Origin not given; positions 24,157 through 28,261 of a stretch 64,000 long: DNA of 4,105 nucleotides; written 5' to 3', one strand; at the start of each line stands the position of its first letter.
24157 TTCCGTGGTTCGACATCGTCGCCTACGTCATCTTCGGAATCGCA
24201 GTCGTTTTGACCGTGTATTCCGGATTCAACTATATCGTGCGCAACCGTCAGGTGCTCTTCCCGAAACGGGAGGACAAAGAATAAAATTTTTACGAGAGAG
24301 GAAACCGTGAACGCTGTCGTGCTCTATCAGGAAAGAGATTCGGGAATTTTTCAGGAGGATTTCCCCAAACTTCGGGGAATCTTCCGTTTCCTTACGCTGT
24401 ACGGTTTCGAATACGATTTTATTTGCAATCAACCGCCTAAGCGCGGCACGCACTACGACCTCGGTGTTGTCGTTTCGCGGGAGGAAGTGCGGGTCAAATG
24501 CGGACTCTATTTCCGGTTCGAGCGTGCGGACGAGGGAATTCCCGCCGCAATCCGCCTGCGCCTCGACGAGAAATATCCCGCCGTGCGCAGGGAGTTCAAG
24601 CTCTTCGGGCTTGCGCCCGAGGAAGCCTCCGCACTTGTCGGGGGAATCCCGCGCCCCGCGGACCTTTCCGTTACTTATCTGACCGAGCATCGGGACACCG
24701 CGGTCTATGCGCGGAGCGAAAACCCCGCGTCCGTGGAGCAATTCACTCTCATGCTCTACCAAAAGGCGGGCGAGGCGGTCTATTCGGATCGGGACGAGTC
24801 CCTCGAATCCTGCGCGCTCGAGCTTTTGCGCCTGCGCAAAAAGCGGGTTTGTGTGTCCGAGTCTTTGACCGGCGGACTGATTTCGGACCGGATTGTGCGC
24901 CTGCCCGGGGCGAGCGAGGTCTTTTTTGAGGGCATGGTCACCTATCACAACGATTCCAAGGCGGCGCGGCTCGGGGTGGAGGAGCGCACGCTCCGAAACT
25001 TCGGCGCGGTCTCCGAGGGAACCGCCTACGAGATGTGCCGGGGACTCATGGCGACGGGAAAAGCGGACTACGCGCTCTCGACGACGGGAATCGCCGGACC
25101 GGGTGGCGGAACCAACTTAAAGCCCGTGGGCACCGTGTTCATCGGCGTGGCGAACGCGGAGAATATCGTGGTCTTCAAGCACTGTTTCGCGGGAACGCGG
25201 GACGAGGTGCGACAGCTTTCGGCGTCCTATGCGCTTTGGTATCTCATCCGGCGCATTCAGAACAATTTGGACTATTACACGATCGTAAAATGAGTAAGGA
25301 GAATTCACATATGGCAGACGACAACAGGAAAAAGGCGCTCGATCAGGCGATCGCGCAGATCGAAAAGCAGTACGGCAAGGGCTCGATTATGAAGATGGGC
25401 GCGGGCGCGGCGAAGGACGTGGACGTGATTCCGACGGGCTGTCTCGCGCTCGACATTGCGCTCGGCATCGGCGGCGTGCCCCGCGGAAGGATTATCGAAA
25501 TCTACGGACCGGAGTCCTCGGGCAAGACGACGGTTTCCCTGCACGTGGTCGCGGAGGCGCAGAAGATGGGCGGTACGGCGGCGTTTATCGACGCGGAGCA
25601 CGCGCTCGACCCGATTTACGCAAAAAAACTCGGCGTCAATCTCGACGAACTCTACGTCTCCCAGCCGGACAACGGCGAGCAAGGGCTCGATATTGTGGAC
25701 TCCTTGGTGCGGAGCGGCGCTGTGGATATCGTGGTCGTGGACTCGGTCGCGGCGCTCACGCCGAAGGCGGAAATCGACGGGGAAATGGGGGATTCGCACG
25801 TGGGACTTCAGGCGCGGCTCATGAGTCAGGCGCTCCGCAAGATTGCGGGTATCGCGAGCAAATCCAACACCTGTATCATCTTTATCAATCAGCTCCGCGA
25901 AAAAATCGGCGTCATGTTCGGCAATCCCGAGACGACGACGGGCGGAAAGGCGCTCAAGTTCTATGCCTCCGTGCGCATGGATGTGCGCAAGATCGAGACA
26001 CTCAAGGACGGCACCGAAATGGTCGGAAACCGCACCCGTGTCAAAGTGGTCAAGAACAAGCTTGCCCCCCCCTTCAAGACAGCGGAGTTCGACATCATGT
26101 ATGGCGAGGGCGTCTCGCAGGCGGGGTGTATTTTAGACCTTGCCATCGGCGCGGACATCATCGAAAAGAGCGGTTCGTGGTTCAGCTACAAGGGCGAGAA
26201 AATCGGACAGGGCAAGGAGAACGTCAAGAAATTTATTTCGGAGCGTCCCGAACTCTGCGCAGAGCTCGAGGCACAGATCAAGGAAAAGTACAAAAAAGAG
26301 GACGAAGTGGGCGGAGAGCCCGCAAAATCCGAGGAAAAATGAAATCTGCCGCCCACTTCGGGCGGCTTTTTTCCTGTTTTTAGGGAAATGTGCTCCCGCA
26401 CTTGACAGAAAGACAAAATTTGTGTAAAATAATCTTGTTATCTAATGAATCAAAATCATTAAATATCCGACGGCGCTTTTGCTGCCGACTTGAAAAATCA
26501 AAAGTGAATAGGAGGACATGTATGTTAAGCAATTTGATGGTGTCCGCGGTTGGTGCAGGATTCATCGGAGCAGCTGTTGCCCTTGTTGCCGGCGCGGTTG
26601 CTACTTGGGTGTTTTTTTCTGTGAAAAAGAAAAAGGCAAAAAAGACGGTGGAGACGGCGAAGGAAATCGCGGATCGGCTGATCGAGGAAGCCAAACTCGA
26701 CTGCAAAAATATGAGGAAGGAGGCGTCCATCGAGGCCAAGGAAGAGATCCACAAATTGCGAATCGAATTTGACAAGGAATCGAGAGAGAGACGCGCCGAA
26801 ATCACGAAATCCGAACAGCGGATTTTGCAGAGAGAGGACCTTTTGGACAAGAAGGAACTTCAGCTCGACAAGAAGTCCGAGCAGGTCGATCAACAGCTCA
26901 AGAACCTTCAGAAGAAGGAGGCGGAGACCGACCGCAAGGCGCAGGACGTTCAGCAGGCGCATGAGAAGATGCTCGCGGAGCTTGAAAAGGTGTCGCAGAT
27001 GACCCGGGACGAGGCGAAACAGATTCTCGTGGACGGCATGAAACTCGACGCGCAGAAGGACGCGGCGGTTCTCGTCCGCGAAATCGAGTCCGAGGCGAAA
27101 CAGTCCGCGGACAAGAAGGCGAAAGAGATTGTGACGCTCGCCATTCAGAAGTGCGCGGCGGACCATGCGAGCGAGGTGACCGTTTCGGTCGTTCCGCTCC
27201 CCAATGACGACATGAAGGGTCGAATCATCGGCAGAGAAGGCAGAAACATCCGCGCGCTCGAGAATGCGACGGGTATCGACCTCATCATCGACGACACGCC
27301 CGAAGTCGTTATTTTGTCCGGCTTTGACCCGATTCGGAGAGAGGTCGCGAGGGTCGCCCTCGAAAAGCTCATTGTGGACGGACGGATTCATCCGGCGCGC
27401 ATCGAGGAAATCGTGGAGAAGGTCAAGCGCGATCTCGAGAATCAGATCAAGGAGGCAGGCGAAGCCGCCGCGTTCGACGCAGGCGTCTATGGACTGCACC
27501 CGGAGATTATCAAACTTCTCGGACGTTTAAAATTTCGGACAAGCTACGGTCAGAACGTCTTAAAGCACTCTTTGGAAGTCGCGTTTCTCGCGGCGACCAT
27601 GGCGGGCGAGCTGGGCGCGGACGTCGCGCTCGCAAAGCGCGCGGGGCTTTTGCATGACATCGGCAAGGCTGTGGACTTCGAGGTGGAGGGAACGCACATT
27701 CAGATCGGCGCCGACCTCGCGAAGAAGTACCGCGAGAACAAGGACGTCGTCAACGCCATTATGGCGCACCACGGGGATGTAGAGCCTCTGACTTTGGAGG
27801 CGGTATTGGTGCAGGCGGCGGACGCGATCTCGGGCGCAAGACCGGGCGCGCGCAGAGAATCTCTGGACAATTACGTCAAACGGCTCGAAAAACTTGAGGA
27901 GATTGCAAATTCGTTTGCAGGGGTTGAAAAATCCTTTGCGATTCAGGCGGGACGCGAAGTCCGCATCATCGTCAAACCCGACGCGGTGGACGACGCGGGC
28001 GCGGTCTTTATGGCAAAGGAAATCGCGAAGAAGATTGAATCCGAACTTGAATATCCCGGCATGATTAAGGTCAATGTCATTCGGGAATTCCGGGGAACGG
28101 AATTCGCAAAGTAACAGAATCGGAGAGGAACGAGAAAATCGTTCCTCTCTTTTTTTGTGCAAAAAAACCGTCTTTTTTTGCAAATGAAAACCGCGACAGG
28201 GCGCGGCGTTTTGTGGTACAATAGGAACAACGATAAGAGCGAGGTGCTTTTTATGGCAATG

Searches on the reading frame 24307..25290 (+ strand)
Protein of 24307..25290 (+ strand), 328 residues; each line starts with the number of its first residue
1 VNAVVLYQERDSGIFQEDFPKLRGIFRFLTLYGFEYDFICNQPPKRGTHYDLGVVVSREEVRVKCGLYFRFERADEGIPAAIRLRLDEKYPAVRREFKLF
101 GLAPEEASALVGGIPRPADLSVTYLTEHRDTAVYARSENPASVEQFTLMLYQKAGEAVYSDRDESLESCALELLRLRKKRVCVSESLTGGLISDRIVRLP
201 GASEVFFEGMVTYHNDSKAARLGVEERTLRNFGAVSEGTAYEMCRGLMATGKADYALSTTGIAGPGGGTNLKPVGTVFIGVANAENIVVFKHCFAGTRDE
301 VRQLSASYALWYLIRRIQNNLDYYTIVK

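Call 18: search_protein_families(library=pfam, proteins=[window:24307-25290:+])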
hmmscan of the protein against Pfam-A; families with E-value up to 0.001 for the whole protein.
window:24307-25290:+ (328 aa): 1 family
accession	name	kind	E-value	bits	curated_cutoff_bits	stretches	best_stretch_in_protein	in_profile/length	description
PF02464.23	CinA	-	8.1e-48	162.4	23.5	1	164-315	2-153/155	Competence-damaged protein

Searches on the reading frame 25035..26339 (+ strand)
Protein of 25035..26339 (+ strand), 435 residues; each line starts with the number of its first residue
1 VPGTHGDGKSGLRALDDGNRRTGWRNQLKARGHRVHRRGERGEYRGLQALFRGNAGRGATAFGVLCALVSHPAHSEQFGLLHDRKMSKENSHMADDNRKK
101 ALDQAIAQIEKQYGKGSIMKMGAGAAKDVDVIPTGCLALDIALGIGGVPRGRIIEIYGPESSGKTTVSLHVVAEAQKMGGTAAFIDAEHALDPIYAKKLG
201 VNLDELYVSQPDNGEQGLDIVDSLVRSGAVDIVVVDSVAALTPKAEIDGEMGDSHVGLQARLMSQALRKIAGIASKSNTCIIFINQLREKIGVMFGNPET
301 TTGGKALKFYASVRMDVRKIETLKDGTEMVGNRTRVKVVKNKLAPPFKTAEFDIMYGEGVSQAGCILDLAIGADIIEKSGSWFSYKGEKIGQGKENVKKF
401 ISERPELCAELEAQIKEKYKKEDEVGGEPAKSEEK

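Call 18: search_protein_families(library=pfam, proteins=[window:25035-26339:+])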
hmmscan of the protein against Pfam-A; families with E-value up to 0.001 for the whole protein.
window:25035-26339:+ (435 aa): 4 families
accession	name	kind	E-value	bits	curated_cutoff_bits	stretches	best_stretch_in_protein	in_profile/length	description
PF00154.27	RecA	-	1.1e-142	474.5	27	1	100-361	1-262/262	recA bacterial DNA recombination protein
PF21096.2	RecA_C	-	2.2e-25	89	27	1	364-420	1-57/57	RecA C-terminal domain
PF08423.17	Rad51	-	9.2e-09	35.4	22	1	131-320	7-212/244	Rad51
PF06745.19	ATPase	-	6.3e-07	29.4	26.6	1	132-207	1-78/231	KaiC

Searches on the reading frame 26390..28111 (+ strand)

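Call 18: search_protein_families(library=pfam, proteins=[window:26390-28111:+])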
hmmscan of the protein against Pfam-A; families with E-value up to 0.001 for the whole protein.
window:26390-28111:+ (574 aa): 4 families
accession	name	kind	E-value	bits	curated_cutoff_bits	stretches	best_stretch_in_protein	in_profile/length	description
PF12072.13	RNase_Y_N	-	2.5e-53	181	32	1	62-259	4-201/201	RNase Y N-terminal region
PF01966.28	HD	-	7e-22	78.3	22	1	390-481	1-114/116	HD domain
PF00013.35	KH_1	-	6.6e-08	32.6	21.5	1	269-325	5-65/66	KH domain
PF08668.18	HDOD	-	1e-05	25.6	22.9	1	389-442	94-148/196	HDOD domain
